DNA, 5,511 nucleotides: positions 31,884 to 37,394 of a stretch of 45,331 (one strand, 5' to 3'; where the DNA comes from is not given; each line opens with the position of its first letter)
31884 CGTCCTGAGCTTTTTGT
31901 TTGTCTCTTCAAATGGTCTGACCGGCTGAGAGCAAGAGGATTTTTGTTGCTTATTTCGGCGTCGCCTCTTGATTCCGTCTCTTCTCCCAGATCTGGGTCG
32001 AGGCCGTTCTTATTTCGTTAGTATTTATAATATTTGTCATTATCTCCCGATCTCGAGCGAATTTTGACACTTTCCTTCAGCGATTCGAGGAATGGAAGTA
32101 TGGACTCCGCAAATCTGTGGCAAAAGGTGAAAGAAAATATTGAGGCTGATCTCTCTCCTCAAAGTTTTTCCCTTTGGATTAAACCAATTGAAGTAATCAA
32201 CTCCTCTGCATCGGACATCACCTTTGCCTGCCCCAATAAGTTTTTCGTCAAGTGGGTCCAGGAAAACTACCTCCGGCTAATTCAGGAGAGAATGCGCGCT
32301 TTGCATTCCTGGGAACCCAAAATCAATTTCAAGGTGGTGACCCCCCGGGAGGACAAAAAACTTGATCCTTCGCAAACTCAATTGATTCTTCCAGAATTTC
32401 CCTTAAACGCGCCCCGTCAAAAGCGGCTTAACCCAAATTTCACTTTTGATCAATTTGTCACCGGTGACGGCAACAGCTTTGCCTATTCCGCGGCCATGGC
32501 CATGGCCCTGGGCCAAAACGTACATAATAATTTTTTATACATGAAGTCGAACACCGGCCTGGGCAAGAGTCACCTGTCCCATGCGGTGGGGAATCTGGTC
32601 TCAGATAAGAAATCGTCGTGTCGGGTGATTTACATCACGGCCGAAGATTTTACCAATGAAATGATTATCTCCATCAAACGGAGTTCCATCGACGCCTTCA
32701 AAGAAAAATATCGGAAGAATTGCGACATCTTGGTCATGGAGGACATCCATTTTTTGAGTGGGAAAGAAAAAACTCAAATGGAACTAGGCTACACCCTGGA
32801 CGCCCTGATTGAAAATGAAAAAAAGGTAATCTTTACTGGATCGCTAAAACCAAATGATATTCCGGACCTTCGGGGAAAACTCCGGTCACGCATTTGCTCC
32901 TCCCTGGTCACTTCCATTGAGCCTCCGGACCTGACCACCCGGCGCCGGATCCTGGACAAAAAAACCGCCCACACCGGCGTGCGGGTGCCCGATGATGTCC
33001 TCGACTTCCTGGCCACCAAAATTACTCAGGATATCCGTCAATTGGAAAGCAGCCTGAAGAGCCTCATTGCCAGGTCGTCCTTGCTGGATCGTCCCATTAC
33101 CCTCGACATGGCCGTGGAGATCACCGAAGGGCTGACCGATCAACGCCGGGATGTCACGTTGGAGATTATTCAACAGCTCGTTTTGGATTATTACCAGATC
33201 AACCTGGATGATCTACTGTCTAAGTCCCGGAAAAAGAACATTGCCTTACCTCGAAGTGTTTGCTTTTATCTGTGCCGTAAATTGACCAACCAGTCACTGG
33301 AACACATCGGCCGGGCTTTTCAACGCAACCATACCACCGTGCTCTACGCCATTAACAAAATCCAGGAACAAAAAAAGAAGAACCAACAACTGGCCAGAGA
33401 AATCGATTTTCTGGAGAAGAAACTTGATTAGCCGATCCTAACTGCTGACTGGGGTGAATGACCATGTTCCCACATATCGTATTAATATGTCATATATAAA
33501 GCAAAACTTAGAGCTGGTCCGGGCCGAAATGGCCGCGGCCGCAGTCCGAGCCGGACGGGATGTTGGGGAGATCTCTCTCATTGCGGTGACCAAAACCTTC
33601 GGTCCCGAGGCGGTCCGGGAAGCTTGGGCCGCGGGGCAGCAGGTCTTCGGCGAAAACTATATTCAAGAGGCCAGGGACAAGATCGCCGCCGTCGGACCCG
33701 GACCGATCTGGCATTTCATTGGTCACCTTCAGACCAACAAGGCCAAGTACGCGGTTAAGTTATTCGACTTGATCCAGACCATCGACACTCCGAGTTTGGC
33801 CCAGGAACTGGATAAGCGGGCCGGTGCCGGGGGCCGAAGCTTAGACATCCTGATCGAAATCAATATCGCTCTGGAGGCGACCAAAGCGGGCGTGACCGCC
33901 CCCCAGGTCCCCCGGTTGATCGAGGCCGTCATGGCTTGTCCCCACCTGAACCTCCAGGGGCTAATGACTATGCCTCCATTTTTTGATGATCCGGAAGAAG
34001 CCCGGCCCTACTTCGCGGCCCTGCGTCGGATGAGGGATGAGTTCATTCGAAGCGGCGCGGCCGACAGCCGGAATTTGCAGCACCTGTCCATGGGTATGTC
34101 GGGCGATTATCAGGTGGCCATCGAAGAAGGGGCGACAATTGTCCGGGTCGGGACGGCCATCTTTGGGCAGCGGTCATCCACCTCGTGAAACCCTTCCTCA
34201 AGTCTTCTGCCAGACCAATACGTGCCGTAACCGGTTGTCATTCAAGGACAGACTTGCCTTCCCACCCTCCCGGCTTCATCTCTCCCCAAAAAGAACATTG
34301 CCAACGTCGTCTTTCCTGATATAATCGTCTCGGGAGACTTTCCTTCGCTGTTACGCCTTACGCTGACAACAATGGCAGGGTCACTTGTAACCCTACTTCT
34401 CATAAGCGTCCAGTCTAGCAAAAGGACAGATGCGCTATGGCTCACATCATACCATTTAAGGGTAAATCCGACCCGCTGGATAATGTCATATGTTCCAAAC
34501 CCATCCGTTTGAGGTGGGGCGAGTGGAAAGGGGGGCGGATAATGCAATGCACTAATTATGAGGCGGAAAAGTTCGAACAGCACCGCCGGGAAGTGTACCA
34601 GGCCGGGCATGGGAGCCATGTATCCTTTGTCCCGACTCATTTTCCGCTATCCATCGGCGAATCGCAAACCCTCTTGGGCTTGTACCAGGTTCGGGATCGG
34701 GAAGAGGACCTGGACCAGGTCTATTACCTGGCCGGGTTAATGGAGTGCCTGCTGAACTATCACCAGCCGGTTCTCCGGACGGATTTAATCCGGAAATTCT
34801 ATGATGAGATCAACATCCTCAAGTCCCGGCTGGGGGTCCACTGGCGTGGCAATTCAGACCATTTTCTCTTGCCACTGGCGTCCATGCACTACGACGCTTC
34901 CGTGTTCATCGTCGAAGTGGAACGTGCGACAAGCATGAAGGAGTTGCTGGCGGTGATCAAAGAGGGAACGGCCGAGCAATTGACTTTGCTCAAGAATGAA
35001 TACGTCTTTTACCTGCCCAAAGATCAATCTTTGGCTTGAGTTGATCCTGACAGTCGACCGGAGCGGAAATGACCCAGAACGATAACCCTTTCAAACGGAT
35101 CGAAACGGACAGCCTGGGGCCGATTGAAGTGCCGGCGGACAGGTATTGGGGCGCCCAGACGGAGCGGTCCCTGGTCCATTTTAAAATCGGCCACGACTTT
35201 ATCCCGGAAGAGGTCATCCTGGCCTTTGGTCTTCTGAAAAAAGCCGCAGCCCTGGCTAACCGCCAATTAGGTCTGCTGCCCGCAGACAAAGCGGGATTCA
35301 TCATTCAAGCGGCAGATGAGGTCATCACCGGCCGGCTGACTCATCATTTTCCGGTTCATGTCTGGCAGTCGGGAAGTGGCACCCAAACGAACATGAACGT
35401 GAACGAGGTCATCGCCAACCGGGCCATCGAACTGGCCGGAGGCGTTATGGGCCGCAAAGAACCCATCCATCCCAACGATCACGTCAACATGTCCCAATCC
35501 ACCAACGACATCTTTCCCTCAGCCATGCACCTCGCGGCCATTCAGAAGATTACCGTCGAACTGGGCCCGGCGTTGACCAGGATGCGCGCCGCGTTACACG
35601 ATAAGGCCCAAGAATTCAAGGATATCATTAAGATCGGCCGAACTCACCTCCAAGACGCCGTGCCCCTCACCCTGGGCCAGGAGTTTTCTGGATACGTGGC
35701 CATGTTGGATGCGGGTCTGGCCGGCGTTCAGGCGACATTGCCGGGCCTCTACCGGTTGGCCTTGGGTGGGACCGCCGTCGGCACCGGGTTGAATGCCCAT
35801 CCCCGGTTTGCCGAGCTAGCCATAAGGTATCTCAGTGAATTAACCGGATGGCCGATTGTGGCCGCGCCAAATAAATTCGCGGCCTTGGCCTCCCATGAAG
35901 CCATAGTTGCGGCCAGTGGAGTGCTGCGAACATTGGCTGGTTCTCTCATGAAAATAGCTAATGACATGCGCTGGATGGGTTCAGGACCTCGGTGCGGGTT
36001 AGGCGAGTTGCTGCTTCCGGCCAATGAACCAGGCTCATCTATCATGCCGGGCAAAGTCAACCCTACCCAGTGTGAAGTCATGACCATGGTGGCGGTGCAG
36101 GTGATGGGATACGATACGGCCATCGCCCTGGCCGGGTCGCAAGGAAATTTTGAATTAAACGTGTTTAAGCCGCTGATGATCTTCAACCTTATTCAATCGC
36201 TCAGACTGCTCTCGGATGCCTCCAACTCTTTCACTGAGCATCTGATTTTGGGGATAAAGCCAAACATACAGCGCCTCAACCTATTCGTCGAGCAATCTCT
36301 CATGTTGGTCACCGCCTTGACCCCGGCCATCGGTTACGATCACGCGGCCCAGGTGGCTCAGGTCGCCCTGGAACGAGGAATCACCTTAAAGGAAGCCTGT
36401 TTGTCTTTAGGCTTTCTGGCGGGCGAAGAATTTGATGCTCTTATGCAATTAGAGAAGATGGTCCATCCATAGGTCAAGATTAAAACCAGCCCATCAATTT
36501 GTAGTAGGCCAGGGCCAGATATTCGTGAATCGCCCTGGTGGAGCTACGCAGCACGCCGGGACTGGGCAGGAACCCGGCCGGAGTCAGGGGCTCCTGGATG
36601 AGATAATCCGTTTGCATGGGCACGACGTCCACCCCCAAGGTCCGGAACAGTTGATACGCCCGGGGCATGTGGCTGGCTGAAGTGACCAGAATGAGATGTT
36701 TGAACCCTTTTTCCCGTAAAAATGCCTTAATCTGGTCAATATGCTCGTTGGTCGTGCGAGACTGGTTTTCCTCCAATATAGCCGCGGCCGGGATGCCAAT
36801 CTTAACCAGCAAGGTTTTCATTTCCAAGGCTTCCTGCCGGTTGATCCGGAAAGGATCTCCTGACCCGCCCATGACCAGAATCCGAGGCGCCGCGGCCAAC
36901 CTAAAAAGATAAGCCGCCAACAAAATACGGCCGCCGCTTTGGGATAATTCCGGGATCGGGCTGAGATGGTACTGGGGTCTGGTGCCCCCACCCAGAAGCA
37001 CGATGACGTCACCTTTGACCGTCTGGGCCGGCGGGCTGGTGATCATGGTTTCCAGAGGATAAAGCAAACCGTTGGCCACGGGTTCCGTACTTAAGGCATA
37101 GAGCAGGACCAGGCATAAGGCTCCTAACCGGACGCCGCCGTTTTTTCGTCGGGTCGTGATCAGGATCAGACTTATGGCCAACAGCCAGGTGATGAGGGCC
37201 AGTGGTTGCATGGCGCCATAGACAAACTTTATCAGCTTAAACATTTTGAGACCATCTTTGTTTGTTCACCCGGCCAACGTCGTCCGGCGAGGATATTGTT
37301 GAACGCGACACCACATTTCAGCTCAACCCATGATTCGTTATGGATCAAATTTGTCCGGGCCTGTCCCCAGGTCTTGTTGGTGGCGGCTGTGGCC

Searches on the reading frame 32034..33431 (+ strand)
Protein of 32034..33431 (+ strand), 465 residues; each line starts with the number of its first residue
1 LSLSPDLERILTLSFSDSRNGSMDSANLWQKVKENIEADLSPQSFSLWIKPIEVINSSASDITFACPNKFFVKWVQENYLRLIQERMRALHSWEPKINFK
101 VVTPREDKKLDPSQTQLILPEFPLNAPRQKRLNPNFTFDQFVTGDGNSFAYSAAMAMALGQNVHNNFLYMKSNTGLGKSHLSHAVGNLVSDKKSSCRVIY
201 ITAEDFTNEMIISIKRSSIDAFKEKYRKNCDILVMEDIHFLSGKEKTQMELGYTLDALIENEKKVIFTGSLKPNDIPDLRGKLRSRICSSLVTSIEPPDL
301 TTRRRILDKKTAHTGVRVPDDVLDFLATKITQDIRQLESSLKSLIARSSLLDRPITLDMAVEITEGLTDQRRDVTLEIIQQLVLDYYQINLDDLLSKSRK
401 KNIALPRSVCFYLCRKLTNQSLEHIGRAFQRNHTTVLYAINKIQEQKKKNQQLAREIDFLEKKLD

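Call 20: search_protein_families(library=pfam, proteins=[window:32034-33431:+], max_evalue=0.001)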
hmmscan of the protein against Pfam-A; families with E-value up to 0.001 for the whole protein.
window:32034-33431:+ (465 aa): 5 families
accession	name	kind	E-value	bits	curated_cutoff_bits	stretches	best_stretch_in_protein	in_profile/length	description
PF00308.24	Bac_DnaA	-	9.2e-45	153.2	23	1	132-293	1-161/162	Bacterial DnaA ATPAse domain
PF08299.17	Bac_DnaA_C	-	5.1e-27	94.1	31.5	1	377-443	2-69/69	Bacterial dnaA protein helix-turn-helix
PF11638.13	DnaA_N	-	5.2e-17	61.8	24.6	1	27-88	2-64/65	DnaA N-terminal domain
PF22688.2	Hda_lid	-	1.8e-05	25.1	27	0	303-356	4-57/65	Hda, lid domain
PF00004.35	AAA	-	0.00014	22.7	21.2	1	173-270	6-107/131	ATPase family associated with various cellular activities (AAA)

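Call 69: find_homologous_proteins(query=window:32034-33431:+, max_evalue=1e-50)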
Query window:32034-33431:+ (465 aa): 2347 proteins with E <= 1e-50 among 8000 candidates; the best 120 are listed.
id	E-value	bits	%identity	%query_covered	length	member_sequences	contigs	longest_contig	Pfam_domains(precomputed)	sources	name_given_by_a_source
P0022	1.0e-283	959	97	95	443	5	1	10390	PF11638.14,PF00308.25,PF08299.18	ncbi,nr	ncbi:MAG: chromosomal replication initiator protein DnaA [Deltaproteobacteria bacterium]|nr:chromoso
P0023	3.0e-132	460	47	94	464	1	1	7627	PF11638.14,PF22688.3,PF00308.25,PF08299.18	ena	-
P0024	1.3e-130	455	46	94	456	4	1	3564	PF11638.14,PF22688.3,PF00308.25,PF08299.18,PF00004.36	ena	-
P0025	1.5e-130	454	47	95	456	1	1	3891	PF11638.14,PF22688.3,PF00308.25,PF08299.18,PF00004.36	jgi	jgi:chromosomal replication initiator protein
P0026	5.1e-130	453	46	94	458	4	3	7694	PF11638.14,PF22688.3,PF00308.25,PF08299.18,PF00004.36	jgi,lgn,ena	jgi:chromosomal replication initiator protein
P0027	6.6e-130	452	46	94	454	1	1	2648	PF11638.14,PF22688.3,PF00308.25,PF08299.18,PF00004.36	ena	-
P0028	8.6e-130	452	44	94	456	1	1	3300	PF11638.14,PF00308.25,PF08299.18,PF00004.36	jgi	jgi:chromosomal replication initiator protein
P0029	1.4e-129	451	47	94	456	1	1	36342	PF11638.14,PF22688.3,PF01695.24,PF00308.25,PF08299.18,PF00004.36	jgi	jgi:chromosomal replication initiator protein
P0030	1.7e-129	451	46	94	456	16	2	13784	PF11638.14,PF22688.3,PF00308.25,PF08299.18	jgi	jgi:chromosomal replication initiator protein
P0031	5.9e-129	449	45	94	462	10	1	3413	PF11638.14,PF22688.3,PF00308.25,PF08299.18,PF00004.36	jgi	jgi:chromosomal replication initiator protein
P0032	7.8e-129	449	46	94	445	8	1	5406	PF11638.14,PF22688.3,PF00308.25,PF08299.18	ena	-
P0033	9.5e-129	449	45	94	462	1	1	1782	PF11638.14,PF22688.3,PF00308.25,PF08299.18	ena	-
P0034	9.8e-129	449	45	94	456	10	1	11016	PF11638.14,PF00308.25,PF08299.18,PF00004.36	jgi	jgi:chromosomal replication initiator protein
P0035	1.3e-128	448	46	94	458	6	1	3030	PF11638.14,PF22688.3,PF00308.25,PF08299.18,PF00004.36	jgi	jgi:chromosomal replication initiator protein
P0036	1.4e-128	448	46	94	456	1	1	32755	PF11638.14,PF22688.3,PF00308.25,PF08299.18,PF00004.36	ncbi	-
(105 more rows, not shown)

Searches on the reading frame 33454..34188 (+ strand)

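Call 20: search_protein_families(library=pfam, proteins=[window:33454-34188:+], max_evalue=0.001)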
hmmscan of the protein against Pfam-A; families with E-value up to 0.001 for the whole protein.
window:33454-34188:+ (244 aa): 1 family
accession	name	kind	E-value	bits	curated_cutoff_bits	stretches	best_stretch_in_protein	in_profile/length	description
PF01168.26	Ala_racemase_N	-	5.3e-25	88.9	24.1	1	39-240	20-219/220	Alanine racemase, N-terminal domain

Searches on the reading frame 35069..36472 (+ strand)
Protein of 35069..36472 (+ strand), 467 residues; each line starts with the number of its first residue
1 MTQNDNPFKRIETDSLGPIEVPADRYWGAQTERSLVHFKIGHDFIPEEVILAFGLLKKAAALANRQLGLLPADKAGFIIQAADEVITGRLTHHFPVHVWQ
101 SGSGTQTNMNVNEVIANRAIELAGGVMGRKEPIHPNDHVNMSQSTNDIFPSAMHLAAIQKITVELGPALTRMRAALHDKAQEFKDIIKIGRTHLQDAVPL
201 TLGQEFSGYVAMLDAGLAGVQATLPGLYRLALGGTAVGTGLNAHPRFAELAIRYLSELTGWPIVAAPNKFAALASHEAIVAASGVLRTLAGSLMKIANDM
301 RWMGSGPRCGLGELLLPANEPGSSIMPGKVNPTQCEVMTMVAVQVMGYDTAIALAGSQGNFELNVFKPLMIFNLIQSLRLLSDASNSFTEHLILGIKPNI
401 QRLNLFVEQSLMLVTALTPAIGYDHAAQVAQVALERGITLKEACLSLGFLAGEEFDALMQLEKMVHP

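Call 20: search_protein_families(library=pfam, proteins=[window:35069-36472:+], max_evalue=0.001)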
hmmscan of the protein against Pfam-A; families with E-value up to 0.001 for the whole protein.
window:35069-36472:+ (467 aa): 2 families
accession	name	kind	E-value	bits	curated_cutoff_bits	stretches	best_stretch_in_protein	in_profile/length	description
PF00206.25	Lyase_1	-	2e-108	363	27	1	17-347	1-312/312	Lyase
PF10415.14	FumaraseC_C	-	1.2e-19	70.9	32.5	1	413-466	1-54/54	Fumarase C C-terminus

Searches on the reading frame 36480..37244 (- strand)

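Call 20: search_protein_families(library=pfam, proteins=[window:36480-37244:-], max_evalue=0.001)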
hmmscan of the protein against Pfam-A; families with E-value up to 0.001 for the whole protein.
window:36480-37244:- (254 aa): 1 family
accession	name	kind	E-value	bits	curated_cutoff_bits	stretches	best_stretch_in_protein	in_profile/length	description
PF02698.23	DUF218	-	2.7e-25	89.3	27.6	1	79-244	1-133/133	DUF218 domain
